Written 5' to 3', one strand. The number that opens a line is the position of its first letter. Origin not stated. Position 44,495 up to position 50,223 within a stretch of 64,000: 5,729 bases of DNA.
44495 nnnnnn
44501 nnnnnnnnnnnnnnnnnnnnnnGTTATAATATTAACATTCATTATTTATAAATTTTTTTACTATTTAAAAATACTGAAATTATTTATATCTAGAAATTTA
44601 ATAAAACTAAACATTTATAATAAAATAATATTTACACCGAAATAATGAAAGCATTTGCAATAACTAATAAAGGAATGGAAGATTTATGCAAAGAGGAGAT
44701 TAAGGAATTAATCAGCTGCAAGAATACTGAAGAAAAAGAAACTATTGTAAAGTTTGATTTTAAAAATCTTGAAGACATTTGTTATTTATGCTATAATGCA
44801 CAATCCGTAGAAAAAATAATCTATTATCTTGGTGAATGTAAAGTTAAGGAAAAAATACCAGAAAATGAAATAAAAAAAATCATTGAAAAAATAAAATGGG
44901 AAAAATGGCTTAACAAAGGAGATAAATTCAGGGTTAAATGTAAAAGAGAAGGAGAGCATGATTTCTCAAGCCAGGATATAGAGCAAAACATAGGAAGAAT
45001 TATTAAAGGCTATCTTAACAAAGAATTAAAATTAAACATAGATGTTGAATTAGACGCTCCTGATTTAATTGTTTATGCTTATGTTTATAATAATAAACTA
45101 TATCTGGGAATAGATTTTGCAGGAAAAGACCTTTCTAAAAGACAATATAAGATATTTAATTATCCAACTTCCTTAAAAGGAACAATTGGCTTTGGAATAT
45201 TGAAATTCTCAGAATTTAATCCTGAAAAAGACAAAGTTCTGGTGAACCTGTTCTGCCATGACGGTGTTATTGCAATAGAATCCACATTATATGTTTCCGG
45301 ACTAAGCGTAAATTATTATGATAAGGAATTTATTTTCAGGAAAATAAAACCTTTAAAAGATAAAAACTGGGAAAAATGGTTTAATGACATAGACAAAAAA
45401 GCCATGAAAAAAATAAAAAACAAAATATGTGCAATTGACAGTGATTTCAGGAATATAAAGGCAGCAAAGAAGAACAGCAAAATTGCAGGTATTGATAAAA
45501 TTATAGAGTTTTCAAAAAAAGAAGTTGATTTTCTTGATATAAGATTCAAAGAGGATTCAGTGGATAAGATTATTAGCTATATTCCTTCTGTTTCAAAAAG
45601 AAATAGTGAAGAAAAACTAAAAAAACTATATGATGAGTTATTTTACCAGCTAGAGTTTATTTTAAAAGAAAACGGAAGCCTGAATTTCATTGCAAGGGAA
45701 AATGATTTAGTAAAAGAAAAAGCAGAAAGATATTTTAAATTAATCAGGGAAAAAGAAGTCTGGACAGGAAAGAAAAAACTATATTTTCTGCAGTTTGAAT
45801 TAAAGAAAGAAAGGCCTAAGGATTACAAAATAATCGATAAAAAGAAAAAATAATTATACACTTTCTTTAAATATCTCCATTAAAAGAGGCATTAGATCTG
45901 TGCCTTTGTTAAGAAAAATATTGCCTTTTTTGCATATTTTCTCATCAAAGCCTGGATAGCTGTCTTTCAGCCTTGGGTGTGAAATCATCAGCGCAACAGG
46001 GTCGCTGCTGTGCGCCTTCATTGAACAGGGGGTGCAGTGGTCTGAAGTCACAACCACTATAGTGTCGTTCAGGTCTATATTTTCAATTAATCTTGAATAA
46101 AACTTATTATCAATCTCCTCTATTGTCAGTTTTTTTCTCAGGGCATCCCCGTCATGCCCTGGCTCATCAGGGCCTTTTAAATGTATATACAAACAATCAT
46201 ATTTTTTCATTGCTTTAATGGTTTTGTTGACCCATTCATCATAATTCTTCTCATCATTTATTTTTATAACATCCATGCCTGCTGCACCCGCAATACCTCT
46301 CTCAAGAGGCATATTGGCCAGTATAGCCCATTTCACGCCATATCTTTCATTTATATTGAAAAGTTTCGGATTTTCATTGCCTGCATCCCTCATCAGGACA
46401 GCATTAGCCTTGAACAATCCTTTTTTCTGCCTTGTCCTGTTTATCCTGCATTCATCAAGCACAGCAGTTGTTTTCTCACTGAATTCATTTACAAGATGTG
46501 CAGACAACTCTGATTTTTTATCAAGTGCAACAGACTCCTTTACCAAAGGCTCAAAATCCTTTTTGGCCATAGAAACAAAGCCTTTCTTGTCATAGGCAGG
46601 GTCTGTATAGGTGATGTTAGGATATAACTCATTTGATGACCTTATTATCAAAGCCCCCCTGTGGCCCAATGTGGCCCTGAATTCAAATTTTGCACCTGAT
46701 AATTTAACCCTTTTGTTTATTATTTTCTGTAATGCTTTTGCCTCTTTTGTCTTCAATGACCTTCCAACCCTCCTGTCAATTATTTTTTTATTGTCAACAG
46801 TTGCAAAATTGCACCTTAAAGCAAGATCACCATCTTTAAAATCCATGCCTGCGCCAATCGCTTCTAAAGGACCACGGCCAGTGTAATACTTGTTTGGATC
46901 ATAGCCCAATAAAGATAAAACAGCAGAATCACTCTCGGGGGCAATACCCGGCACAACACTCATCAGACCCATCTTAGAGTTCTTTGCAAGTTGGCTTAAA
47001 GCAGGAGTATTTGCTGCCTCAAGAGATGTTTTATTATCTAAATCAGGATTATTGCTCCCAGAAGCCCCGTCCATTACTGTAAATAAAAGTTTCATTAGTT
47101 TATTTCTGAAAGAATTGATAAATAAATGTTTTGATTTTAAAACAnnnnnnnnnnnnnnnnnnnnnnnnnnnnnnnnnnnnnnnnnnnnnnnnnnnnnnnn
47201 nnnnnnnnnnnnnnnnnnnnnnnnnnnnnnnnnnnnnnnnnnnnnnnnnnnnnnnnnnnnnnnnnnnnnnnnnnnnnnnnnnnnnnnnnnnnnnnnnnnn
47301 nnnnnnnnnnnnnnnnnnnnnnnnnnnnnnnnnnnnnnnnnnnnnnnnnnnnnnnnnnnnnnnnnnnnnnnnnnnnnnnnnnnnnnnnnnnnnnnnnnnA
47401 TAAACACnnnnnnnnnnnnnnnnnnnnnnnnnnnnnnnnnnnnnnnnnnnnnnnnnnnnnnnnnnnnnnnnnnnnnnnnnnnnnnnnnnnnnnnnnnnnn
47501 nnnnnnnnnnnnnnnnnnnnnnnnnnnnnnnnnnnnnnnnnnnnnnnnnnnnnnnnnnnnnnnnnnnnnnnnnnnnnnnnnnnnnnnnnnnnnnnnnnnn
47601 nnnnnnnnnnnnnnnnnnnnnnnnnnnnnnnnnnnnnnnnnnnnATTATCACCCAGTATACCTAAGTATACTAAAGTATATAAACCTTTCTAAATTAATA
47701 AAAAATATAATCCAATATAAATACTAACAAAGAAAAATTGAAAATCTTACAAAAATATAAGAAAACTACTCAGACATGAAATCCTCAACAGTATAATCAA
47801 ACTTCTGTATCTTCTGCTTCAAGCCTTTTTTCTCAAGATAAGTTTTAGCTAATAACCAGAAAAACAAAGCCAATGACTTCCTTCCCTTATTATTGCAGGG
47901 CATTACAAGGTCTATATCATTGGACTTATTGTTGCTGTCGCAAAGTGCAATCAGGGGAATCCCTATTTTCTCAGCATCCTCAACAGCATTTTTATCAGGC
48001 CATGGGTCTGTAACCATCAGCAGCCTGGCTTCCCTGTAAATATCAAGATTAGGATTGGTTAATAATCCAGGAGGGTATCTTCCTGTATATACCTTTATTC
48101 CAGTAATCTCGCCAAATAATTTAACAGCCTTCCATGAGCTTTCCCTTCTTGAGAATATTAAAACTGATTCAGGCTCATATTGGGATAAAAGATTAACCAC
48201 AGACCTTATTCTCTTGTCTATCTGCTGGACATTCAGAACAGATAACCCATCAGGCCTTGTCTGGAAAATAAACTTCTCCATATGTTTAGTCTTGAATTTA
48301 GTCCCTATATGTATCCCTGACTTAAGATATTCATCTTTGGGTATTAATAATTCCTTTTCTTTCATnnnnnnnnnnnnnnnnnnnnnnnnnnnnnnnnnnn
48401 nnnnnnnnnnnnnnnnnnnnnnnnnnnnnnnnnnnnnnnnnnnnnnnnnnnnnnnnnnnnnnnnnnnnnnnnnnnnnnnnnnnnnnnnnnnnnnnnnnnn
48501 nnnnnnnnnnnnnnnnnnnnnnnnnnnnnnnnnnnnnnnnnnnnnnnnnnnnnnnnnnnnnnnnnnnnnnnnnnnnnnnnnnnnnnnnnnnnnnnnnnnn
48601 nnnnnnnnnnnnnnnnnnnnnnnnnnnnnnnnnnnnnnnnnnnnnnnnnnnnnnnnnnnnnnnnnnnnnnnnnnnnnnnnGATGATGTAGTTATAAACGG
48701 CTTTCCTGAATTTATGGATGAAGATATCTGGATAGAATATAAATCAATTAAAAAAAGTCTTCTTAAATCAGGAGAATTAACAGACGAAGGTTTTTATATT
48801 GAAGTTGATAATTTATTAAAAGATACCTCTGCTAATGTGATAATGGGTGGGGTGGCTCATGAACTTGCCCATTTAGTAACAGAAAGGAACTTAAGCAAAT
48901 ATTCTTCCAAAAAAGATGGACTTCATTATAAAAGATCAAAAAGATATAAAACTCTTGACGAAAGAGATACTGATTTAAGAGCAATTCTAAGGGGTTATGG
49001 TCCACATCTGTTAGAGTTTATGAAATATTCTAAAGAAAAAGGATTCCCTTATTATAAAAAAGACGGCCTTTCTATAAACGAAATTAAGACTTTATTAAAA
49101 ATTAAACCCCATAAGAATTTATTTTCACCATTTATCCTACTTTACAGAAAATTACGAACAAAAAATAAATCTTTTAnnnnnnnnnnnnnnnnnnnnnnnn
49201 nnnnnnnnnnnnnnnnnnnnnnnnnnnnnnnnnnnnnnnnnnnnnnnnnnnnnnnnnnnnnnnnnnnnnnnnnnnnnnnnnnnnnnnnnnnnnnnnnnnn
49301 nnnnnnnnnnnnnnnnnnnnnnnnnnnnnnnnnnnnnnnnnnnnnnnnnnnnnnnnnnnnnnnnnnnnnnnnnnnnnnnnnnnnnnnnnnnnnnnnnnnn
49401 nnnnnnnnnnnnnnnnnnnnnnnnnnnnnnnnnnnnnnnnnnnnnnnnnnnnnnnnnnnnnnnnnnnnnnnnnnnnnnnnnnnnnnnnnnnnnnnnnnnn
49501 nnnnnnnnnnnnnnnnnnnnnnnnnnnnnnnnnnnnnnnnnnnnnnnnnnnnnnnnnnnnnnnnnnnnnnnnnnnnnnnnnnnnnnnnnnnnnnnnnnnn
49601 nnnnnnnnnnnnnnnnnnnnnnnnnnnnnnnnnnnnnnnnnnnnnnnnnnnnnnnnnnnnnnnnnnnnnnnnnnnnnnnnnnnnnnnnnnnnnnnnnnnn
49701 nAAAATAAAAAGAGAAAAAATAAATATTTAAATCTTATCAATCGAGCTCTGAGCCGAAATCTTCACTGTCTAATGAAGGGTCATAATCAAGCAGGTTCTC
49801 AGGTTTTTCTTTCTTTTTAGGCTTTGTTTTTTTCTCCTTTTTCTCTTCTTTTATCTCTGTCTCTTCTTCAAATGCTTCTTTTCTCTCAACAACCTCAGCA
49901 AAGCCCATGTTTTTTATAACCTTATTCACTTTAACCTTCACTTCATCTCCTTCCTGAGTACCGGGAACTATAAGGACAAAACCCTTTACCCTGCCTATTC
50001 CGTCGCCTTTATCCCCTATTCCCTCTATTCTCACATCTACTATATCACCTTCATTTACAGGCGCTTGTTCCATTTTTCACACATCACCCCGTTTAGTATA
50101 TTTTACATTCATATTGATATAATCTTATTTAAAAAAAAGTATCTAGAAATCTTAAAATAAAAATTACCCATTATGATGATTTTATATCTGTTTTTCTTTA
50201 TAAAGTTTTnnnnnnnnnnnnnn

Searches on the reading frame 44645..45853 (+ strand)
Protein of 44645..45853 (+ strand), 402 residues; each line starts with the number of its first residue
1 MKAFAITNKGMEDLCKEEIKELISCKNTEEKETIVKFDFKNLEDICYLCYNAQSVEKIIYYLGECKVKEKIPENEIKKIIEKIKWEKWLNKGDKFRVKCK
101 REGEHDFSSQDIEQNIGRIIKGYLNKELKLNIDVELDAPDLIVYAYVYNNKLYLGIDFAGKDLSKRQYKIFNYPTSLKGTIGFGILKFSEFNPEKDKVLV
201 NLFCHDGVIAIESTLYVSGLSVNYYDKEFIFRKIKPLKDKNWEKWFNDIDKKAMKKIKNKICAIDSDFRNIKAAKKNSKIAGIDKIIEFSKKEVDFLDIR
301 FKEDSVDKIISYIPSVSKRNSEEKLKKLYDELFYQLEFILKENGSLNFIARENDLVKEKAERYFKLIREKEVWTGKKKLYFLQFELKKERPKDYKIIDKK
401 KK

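Call 9: search_protein_families(library=pfam, proteins=[window:44645-45853:+], max_evalue=0.001)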
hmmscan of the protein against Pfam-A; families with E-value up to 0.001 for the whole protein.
window:44645-45853:+ (402 aa): 3 families
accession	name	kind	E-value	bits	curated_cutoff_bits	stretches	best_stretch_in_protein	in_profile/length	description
PF01170.24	UPF0020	-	2.7e-20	73.4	22.3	1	166-365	1-180/197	RMKL-like, methyltransferase domain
PF02926.22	THUMP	-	2.2e-14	54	20.6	1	73-157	4-84/84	THUMP domain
PF05175.20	MTS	-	0.00056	20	23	0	256-368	53-158/170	Methyltransferase small domain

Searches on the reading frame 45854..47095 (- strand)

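Call 9: search_protein_families(library=pfam, proteins=[window:45854-47095:-], max_evalue=0.001)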
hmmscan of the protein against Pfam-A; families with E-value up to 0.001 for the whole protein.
window:45854-47095:- (413 aa): 2 families
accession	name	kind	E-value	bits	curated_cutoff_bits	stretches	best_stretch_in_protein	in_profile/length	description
PF10143.14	PhosphMutase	-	2.6e-46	158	21.5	1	37-219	1-170/170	2,3-bisphosphoglycerate-independent phosphoglycerate mutase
PF01676.23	Metalloenzyme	-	2e-33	116.4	24.3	1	1-407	1-251/252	Metalloenzyme superfamily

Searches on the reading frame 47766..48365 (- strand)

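Call 60: search_protein_families(library=pfam, proteins=[window:47766-48365:-], max_evalue=0.001)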
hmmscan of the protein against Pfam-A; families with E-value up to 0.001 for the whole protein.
window:47766-48365:- (199 aa): 1 family
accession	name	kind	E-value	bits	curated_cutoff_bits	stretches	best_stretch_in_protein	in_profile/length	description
PF00318.25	Ribosomal_S2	-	1.5e-19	70.6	26.1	2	114-177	151-214/216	Ribosomal protein S2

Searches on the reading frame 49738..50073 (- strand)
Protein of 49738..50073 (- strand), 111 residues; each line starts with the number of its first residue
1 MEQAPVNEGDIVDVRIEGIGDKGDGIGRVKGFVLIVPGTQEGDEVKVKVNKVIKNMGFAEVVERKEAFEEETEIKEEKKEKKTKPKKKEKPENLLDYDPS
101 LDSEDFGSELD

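Call 60: search_protein_families(library=pfam, proteins=[window:49738-50073:-], max_evalue=0.001)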
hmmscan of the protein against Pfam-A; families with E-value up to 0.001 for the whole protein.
window:49738-50073:- (111 aa): 1 family
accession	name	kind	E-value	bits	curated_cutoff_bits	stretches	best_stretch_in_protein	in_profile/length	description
PF01938.26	TRAM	-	2.2e-14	53.5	21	1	6-62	2-61/61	TRAM domain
